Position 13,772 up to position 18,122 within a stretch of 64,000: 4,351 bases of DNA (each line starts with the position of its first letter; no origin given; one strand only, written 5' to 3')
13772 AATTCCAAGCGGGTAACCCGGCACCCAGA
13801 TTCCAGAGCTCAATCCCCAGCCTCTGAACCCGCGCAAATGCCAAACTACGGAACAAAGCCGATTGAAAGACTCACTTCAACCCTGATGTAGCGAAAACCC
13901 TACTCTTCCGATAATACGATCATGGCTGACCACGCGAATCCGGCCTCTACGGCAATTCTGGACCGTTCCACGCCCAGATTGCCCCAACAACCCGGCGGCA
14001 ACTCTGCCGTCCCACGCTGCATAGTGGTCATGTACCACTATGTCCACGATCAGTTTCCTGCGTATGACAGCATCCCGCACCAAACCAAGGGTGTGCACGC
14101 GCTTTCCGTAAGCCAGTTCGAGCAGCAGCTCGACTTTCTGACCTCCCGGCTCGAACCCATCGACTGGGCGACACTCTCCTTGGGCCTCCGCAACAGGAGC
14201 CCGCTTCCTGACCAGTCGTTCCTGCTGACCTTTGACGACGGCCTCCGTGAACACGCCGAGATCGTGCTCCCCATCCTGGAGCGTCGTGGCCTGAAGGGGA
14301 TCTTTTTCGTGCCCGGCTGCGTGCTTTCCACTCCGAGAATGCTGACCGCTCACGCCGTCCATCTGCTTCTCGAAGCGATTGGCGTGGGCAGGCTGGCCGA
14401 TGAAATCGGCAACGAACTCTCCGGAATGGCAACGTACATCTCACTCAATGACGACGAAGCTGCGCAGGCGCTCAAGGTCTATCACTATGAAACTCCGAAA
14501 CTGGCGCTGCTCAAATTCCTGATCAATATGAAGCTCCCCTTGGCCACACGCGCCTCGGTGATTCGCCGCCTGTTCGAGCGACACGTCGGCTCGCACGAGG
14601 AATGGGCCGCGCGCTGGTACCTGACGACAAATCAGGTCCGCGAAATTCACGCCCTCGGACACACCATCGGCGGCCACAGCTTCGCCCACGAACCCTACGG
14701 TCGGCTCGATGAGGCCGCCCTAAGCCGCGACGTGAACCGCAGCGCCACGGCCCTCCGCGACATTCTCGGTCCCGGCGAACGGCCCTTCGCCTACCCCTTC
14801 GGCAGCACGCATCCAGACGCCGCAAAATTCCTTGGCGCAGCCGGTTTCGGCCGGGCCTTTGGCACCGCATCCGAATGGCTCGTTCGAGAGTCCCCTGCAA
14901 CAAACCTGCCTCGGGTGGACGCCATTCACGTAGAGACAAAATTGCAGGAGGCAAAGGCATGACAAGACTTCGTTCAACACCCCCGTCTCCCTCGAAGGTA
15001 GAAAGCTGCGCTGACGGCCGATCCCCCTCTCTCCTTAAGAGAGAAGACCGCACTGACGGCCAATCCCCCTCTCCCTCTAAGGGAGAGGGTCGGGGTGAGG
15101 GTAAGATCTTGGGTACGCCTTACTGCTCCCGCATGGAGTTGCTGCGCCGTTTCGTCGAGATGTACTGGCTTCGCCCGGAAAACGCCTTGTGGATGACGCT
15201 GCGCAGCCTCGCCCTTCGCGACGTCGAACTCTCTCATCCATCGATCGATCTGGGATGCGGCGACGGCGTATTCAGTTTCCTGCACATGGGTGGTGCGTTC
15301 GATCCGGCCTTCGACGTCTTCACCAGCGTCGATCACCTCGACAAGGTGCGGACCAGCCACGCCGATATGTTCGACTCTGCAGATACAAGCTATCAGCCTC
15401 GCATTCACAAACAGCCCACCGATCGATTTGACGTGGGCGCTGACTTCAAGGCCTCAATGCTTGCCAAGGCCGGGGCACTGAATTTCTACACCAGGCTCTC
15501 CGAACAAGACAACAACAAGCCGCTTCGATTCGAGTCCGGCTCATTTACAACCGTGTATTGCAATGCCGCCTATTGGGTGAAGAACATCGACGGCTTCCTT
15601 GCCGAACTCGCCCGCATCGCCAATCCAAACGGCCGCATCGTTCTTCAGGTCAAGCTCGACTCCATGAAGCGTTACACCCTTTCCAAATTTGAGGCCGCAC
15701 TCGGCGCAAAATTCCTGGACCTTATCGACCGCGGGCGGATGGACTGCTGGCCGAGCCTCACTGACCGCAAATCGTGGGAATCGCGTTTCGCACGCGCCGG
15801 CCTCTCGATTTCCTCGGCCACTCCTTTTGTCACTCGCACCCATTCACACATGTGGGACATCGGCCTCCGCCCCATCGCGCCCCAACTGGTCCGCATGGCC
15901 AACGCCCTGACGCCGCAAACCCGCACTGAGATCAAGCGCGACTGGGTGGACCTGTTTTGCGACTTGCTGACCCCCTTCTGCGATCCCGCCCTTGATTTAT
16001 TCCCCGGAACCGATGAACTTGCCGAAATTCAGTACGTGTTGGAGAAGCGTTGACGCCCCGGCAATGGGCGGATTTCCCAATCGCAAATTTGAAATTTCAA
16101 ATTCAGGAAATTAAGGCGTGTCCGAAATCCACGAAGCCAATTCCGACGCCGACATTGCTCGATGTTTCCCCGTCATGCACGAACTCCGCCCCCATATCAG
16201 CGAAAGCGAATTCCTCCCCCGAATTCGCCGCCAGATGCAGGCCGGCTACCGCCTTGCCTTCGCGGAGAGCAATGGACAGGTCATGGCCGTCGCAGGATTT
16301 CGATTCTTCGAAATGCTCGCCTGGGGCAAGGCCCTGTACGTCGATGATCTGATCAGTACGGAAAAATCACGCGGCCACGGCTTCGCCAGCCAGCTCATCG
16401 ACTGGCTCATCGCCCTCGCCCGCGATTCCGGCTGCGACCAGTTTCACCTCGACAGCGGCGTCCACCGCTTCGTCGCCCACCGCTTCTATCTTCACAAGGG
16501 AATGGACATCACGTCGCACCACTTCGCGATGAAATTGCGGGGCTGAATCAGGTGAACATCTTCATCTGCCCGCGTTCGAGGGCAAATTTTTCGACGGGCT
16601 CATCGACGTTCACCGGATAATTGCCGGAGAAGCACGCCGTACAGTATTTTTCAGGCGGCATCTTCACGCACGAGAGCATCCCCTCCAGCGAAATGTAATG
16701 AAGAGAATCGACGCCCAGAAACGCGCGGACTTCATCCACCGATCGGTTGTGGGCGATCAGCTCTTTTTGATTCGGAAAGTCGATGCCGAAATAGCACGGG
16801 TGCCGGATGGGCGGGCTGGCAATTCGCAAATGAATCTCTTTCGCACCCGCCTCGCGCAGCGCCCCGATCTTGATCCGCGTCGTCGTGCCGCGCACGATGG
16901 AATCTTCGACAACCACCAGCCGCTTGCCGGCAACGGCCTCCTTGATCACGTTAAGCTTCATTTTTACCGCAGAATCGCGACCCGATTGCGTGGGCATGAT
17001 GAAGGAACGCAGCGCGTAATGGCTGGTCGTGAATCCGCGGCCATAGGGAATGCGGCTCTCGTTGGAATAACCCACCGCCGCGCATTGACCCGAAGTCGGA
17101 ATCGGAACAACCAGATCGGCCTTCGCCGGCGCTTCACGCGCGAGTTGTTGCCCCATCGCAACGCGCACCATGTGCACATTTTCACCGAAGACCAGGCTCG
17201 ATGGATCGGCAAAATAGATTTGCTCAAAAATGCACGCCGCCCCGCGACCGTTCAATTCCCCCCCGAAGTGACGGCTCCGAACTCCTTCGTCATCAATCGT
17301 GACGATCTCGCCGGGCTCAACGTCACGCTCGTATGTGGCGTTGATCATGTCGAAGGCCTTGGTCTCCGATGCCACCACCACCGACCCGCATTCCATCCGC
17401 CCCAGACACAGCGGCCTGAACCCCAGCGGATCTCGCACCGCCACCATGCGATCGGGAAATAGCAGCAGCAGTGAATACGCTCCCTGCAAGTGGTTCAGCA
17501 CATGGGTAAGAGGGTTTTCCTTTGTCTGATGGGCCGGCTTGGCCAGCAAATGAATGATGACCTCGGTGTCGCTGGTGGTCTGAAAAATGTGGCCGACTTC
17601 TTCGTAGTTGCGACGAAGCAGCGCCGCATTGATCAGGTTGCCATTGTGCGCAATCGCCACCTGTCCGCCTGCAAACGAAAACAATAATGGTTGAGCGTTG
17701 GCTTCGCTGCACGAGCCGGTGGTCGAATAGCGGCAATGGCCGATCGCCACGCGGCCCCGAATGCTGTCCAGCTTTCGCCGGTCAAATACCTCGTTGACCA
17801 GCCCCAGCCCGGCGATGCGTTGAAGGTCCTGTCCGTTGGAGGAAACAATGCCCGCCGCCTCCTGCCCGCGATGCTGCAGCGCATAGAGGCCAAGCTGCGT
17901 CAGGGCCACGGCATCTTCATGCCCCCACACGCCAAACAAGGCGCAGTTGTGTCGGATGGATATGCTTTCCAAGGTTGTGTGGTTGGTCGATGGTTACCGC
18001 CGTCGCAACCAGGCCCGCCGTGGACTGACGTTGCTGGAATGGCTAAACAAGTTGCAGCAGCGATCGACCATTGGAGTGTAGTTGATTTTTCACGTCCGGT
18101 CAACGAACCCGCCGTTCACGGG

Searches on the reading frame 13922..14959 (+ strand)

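Call 57: search_protein_families(library=pfam, proteins=[window:13922-14959:+], max_evalue=0.000001)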
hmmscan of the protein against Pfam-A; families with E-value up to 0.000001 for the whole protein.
window:13922-14959:+ (346 aa): 1 family
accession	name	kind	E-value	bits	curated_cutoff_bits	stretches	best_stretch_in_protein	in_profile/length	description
PF01522.26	Polysacc_deac_1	-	4.5e-18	65.8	23.1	1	232-308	47-120/124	Polysaccharide deacetylase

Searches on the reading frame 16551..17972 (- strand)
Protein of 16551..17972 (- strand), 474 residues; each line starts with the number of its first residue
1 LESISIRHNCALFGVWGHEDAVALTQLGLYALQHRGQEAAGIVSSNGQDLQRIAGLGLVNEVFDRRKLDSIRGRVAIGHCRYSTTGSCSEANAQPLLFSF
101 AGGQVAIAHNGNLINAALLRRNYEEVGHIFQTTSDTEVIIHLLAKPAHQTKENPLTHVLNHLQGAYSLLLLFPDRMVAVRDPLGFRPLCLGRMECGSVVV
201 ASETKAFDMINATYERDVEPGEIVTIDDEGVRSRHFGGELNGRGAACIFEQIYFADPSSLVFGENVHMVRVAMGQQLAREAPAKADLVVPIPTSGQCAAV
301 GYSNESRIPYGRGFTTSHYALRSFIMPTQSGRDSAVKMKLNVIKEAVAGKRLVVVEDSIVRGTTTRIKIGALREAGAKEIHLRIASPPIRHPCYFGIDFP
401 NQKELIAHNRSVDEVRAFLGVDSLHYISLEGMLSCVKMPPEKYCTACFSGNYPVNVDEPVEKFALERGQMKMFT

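Call 57: search_protein_families(library=pfam, proteins=[window:16551-17972:-], max_evalue=0.000001)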
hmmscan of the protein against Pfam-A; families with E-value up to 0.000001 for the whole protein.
window:16551-17972:- (474 aa): 3 families
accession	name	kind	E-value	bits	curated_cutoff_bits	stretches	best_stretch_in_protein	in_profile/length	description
PF13537.11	GATase_7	-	1.4e-22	80.4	25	1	87-207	7-121/123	Glutamine amidotransferase domain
PF13522.11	GATase_6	-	4.5e-21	75.7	27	1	68-203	6-130/130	Glutamine amidotransferase domain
PF13230.11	GATase_4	-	4e-07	29.7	23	1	68-146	67-141/272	Glutamine amidotransferases class-II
